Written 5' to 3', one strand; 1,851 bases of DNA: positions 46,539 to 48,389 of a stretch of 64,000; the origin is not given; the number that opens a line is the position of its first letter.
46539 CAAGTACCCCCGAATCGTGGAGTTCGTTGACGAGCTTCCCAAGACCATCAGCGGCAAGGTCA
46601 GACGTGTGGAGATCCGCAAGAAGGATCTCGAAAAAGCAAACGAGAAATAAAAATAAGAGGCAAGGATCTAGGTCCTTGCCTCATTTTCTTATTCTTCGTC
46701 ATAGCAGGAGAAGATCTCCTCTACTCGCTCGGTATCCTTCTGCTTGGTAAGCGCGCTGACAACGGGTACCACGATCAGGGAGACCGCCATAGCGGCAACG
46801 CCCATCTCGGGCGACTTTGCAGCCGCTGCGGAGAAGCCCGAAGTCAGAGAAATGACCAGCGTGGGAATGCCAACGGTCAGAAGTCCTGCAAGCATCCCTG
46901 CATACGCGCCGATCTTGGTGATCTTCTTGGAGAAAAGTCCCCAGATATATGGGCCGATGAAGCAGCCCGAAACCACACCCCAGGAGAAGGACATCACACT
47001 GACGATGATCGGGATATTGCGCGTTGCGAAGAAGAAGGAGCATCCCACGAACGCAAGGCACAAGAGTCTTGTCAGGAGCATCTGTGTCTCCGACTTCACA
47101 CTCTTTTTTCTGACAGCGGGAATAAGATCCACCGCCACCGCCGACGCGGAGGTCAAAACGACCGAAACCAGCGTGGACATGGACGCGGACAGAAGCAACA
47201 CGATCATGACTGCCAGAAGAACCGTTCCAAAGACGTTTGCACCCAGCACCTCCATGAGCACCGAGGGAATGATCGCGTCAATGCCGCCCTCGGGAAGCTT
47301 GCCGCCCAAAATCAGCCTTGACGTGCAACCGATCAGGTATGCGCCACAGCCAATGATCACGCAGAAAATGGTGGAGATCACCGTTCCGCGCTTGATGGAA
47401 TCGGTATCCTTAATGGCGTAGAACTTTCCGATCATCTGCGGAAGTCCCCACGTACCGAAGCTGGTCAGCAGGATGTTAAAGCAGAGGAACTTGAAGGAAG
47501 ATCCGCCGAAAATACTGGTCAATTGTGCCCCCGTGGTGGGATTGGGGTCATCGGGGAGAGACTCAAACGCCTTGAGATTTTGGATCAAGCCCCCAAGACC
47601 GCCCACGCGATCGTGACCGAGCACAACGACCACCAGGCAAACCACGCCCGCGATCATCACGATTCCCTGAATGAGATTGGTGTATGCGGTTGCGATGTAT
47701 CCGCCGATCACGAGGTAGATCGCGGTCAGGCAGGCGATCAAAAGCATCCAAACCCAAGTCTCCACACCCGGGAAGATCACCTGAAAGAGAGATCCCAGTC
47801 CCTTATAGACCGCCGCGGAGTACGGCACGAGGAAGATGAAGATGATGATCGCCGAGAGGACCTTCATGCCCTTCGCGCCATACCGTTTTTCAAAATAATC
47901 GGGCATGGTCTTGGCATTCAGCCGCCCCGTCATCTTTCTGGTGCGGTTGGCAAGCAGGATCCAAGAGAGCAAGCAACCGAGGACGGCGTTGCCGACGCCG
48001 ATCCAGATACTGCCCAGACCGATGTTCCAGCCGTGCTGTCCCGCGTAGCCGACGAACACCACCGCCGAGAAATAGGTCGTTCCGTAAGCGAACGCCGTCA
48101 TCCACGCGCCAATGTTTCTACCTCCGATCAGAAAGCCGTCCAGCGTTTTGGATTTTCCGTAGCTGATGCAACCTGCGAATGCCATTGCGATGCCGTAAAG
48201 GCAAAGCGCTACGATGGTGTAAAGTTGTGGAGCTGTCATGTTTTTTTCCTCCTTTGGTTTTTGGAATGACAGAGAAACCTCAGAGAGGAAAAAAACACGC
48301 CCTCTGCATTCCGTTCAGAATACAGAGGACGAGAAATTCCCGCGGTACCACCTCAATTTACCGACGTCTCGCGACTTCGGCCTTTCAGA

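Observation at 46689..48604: Tyr-specific T-box in front of a sodium:solute symporter, convergent with the T-box-regulated ligase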

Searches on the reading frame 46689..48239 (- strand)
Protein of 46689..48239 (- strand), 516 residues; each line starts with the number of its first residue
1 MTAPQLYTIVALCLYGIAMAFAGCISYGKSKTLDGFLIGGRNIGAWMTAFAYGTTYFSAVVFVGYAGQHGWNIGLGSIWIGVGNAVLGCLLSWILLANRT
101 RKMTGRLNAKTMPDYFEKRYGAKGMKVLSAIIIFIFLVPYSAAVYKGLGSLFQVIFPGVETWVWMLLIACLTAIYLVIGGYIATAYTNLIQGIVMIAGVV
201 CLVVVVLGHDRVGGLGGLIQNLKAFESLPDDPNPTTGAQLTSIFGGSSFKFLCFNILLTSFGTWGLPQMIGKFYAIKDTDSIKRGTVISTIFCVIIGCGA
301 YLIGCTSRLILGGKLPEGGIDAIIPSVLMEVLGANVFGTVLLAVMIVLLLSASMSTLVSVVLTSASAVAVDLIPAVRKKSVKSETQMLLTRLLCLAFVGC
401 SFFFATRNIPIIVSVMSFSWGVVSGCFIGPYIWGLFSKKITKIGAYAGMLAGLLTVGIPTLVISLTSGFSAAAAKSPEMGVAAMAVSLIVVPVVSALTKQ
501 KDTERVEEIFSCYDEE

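Call 4: search_protein_families(library=pfam, proteins=[window:46689-48239:-])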
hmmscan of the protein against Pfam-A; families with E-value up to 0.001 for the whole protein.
window:46689-48239:- (516 aa): 1 family
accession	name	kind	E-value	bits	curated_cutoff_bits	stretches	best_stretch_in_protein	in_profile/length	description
PF00474.23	SSF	-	2e-51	175.6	22.8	1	36-452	1-406/406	Sodium:solute symporter family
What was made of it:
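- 46689..48239 (-): 516-aa sodium:solute symporter family transporter, the single gene controlled by the T-box. PF00474, E 2e-51, profile 1-406 of 406 (call 4).
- Checked: Gene: the ORF 46689-48239 (-) has an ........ ribosome-binding site and a full-length PF00474 match (E 2e-51; call 4).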

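Call 5: search_protein_families(library=ncbifam, proteins=[window:46689-48239:-])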
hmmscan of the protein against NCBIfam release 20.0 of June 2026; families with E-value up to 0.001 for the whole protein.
window:46689-48239:- (516 aa): 10 families
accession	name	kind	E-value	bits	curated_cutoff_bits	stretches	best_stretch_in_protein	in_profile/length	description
TIGR02121.1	Na_Pro_sym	equivalog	1.8e-52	178.7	515.5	1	8-508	3-478/488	sodium/proline symporter PutP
TIGR00813.1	sss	superfamily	2.2e-51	175.2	184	1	36-452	1-411/411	sodium/solute symporter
TIGR02119.1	panF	equivalog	1.6e-40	139.6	328.05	1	13-456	13-434/471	sodium/pantothenate symporter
NF011948.0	PRK15419.1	equivalog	3.8e-31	108.5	955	1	9-457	8-442/502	sodium/proline symporter PutP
TIGR03648.1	Na_symport_lg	subfamily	1.3e-27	96.5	320.75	2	20-309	11-298/547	VC_2705 family sodium/solute symporter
NF007790.0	PRK10484.1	equivalog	1.5e-17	63.6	401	1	29-497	28-489/527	solute:sodium symporter family transporter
NF006903.2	PRK09395.1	subfamily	2.4e-16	59.2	750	1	21-510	50-533/552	cation/acetate symporter ActP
NF058657.1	MncbAcdTpMctC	equivalog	7.4e-16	57.7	670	1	29-479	29-472/527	monocarboxylic acid transporter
TIGR02711.1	symport_actP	equivalog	5.8e-13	48.4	1099.25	1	9-458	32-474/549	cation/acetate symporter ActP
NF009135.0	PRK12488.1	subfamily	2.5e-07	29.6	850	1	29-462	55-477/549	cation/acetate symporter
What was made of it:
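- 46689..48239 (-): Below all NCBIfam equivalog cut-offs: PutP 178.7 vs 515.5, PanF 139.6 vs 328, ActP 59 vs 750 (call 5).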

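Call 8: find_related_loci(query=window:46692-48239:-, collection=genome_contigs, flank=4000)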
Query window:46692-48239:- (516 aa) in genome_contigs; peptide patterns used: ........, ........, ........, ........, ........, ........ (x = any residue, [..] = any of these).
599 stretches matched a pattern (row limit reached: there are more); 427 encode a relative of the query (tblastn E <= 1e-3); the best 80 are kept; 80 distinct loci.
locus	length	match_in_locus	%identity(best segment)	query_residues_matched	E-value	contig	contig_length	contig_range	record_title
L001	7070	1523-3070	96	1-516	0e+0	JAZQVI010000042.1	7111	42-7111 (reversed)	MAG: Eubacteriales bacterium isolate T1900045170_TC20190164.MAGScoT_cleanbin_000025 SGB_5183_k141_2063808, whole genome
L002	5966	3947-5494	82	1-516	0e+0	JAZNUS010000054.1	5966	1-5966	MAG: Clostridia bacterium isolate T1900044796_TS20190262.MAGScoT_cleanbin_000008 SGB_2680_k141_1328487, whole genome sho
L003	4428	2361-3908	82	1-516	0e+0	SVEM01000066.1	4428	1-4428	MAG: Lachnospiraceae bacterium isolate SIG306 NODE_271095_length_4428_cov_1.796559, whole genome shotgun sequence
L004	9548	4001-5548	81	1-516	0e+0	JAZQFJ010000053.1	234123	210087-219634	MAG: Eubacteriales bacterium isolate T1900044633_TS20190099.MAGScoT_cleanbin_000012 SGB_1084_k141_770871, whole genome s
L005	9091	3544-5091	82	1-516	0e+0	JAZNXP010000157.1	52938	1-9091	MAG: Eubacteriales bacterium isolate T1900044778_TS20190244.MAGScoT_cleanbin_000061 SGB_2531_k141_2111362, whole genome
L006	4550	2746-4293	81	1-516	0e+0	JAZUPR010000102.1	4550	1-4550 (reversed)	MAG: Clostridia bacterium isolate T1900044864_TS20190330.MAGScoT_cleanbin_000030 SGB_3121_k141_1865877, whole genome sho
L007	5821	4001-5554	81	1-516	0e+0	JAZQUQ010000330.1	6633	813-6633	MAG: Eubacteriales bacterium isolate T1900045180_TC20190176.MAGScoT_cleanbin_000015 SGB_5229_k141_2878194, whole genome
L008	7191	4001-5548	81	1-516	0e+0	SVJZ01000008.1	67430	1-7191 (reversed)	MAG: Oscillospiraceae bacterium isolate SIG448 NODE_10069_length_67430_cov_2.094305, whole genome shotgun sequence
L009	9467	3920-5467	81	1-516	0e+0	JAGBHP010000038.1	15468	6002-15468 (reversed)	MAG: Clostridia bacterium isolate RGIG9126 Water_deer_Rectum.Co__c1093266, whole genome shotgun sequence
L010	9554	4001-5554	80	1-516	0e+0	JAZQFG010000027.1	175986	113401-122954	MAG: Acutalibacteraceae bacterium isolate T1900044633_TS20190099.MAGScoT_cleanbin_000018 SGB_1087_k141_1172387, whole ge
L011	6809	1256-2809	81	1-516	0e+0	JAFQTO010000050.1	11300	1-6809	MAG: Clostridia bacterium isolate RGIG2138 Goat_Colon-6__c538459, whole genome shotgun sequence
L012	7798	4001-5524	82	1-516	0e+0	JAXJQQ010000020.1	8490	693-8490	MAG: Acutalibacteraceae bacterium isolate DOME_MAG_2612 2612_C0210_k141_80889, whole genome shotgun sequence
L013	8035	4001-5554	81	1-516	0e+0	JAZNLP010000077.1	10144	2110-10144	MAG: Faecousia sp. isolate T1900044669_TS20190135.MAGScoT_cleanbin_000088 SGB_1574_k141_749064, whole genome shotgun seq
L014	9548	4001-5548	82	1-516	0e+0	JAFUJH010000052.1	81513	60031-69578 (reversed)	MAG: Ruminococcus sp. isolate RGIG4546 Roe_deer_Rectum-2__c363012, whole genome shotgun sequence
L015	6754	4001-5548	82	1-516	0e+0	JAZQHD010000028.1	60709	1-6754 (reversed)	MAG: Ructibacterium sp. isolate T1900044629_TS20190095.MAGScoT_cleanbin_000005 SGB_995_k141_1222224, whole genome shotgu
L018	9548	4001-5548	82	1-516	0e+0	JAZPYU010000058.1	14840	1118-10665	MAG: Ructibacterium sp. isolate T1900044646_TS20190112.MAGScoT_cleanbin_000042 SGB_1371_k141_1151430, whole genome shotg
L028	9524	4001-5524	79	1-516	0e+0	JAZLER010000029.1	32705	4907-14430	MAG: Fumia sp. isolate T1900045013_TC20190006.MAGScoT_cleanbin_000002 SGB_4385_k141_1609518, whole genome shotgun sequen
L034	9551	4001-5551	82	1-515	0e+0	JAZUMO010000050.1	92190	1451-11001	MAG: Acutalibacteraceae bacterium isolate T1900044892_TS20190358.MAGScoT_cleanbin_000020 SGB_3265_k141_671232, whole gen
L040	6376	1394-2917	79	1-516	0e+0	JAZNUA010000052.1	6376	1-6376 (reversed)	MAG: Congzhengia sp. isolate T1900044800_TS20190266.MAGScoT_cleanbin_000040 SGB_2704_k141_189473, whole genome shotgun s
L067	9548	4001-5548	79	1-516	0e+0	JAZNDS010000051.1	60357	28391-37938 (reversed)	MAG: Eubacteriales bacterium isolate T1900044726_TS20190192.MAGScoT_cleanbin_000012 SGB_1951_k141_966048, whole genome s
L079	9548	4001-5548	80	1-516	0e+0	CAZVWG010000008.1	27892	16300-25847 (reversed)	MAG TPA_asm: uncultured Ruminococcus sp. isolate SRP315200_co1_370 genome assembly, contig: NODE_2634_length_27892_cov_2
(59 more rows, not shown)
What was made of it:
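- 46689..48239 (-): 80 orthologues at 77-96% identity (call 8).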

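Call 16: search_protein_families(library=ncbifam, proteins=[L040:3536-4843:+, L067:5999-7306:+])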
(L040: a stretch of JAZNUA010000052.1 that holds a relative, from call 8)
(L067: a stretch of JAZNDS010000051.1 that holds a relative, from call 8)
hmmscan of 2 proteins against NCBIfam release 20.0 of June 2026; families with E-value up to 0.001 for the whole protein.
L040:3536-4843:+ (435 aa): 17 families
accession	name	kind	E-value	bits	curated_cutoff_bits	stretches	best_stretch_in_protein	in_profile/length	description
TIGR02155.1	PA_CoA_ligase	equivalog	2.1e-157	524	646.3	1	11-432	1-422/422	phenylacetate--CoA ligase PaaK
NF041878.1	paak_haloarch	equivalog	2.5e-147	490.9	700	1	8-432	3-427/427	phenylacetate--CoA ligase PaaK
NF053551.1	FlxY_rubin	equivalog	7.3e-53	179.8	520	1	11-426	2-418/424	flexirubin biosynthesis putative acyl-CoA ligase FlxY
NF045666.1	DVU1553_fam_AMP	equivalog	8.9e-53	179.5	300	1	11-328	16-330/331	DVU_1553 family AMP-dependent CoA ligase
TIGR03335.1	F390_ftsA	equivalog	1.6e-45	155.6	458.7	1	5-384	1-389/445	coenzyme F390 synthetase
NF041217.1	BagE_FevW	exception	1.9e-35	122.6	800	1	17-422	12-396/424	bagremycin/ferroverdin synthetase BagE/FevW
TIGR02304.1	aden_form_hyp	equivalog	1.6e-11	43.9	251.9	1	253-390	256-390/430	F390 synthetase-related protein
NF004837.0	PRK06187.1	subfamily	1e-07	30.6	476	1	86-254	171-335/531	long-chain-fatty-acid--CoA ligase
NF006624.1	PRK09192.1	subfamily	2.8e-06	26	600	1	326-432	453-558/567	fatty acyl-AMP ligase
TIGR01733.1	AA-adenyl-dom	subfamily_domain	3e-06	26.3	317.4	1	93-286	128-323/409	amino acid adenylation domain-containing protein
NF005850.0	PRK07768.1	subfamily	2.2e-05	22.9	572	1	327-424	434-533/545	long-chain-fatty-acid--CoA ligase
NF041596.1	fum_diaprop_lig_DdaG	equivalog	2.7e-05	23.4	700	1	32-406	9-369/390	fumarate--(S)-2,3-diaminopropanoate ligase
NF009233.0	PRK12583.1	subfamily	9e-05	21.1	832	0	84-287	200-404/558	fatty acid CoA ligase family protein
NF006181.0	PRK08314.1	subfamily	0.00016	20.1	705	1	225-288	339-404/563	long-chain-fatty-acid--CoA ligase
NF005220.0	PRK06710.1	equivalog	0.00023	19.4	1116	0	204-350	321-474/563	long-chain-fatty-acid--CoA ligase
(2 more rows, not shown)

L067:5999-7306:+ (435 aa): 18 families
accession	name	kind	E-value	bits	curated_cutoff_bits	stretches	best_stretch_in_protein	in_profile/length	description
TIGR02155.1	PA_CoA_ligase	equivalog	6.7e-157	522.4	646.3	1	11-432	1-422/422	phenylacetate--CoA ligase PaaK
NF041878.1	paak_haloarch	equivalog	1.2e-147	492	700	1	8-432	3-427/427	phenylacetate--CoA ligase PaaK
NF045666.1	DVU1553_fam_AMP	equivalog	2.3e-54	184.7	300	1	11-328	16-330/331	DVU_1553 family AMP-dependent CoA ligase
NF053551.1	FlxY_rubin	equivalog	6.1e-50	170.2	520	1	11-431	2-423/424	flexirubin biosynthesis putative acyl-CoA ligase FlxY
TIGR03335.1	F390_ftsA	equivalog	6.5e-41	140.5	458.7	1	5-351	1-351/445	coenzyme F390 synthetase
NF041217.1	BagE_FevW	exception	2.8e-35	122.1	800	1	15-422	10-396/424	bagremycin/ferroverdin synthetase BagE/FevW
TIGR02304.1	aden_form_hyp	equivalog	4.8e-12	45.6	251.9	1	235-381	242-381/430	F390 synthetase-related protein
NF004837.0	PRK06187.1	subfamily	3.7e-08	32.1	476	1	86-254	171-335/531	long-chain-fatty-acid--CoA ligase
NF006624.1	PRK09192.1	subfamily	2.3e-07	29.6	600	1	326-432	453-558/567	fatty acyl-AMP ligase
TIGR01733.1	AA-adenyl-dom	subfamily_domain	1.5e-05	24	317.4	0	155-286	186-323/409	amino acid adenylation domain-containing protein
NF009233.0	PRK12583.1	subfamily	9.2e-05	21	832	0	85-287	201-404/558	fatty acid CoA ligase family protein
NF005220.0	PRK06710.1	equivalog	0.00026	19.2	1116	0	206-351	324-475/563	long-chain-fatty-acid--CoA ligase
NF041596.1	fum_diaprop_lig_DdaG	equivalog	0.00032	19.8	700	1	34-352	11-316/390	fumarate--(S)-2,3-diaminopropanoate ligase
NF005850.0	PRK07768.1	subfamily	0.00035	18.9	572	1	327-424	434-533/545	long-chain-fatty-acid--CoA ligase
NF006181.0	PRK08314.1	subfamily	0.00036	18.9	705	0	223-288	337-404/563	long-chain-fatty-acid--CoA ligase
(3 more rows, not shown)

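Call 22: search_protein_families(library=pfam, proteins=[L008:1728-2948:+, L028:7762-8850:+, L014:6026-6967:+, L014:7000-7926:+])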
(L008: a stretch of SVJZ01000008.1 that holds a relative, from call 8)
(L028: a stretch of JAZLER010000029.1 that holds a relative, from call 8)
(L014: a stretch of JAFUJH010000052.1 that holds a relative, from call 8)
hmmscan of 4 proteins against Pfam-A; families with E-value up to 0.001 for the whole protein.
L008:1728-2948:+ (406 aa): 1 family
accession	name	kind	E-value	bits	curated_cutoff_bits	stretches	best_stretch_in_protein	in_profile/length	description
PF00291.31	PALP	-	1.6e-39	136.5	35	1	66-390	4-295/295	Pyridoxal-phosphate dependent enzyme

L028:7762-8850:+ (362 aa): 3 families
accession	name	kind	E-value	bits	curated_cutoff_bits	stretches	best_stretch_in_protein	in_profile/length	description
PF00800.23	PDT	-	1.3e-50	172.2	25.2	1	94-269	1-179/181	Prephenate dehydratase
PF01817.26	CM_2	-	1e-16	61.3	27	1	9-86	2-80/80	Chorismate mutase type II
PF01842.31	ACT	-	0.00021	21.4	27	1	280-335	2-56/66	ACT domain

L014:6026-6967:+ (313 aa): 1 family
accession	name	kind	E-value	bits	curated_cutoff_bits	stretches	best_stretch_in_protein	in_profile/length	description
PF04392.18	ABC_sub_bind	-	3.2e-42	145.2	25.9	1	37-313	2-284/293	ABC transporter substrate binding protein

L014:7000-7926:+ (308 aa): 1 family
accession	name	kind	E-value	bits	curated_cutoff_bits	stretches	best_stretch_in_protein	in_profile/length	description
PF02653.21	BPD_transp_2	-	6.1e-29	101.4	26.8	1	14-276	9-267/269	Branched-chain amino acid transport system / permease component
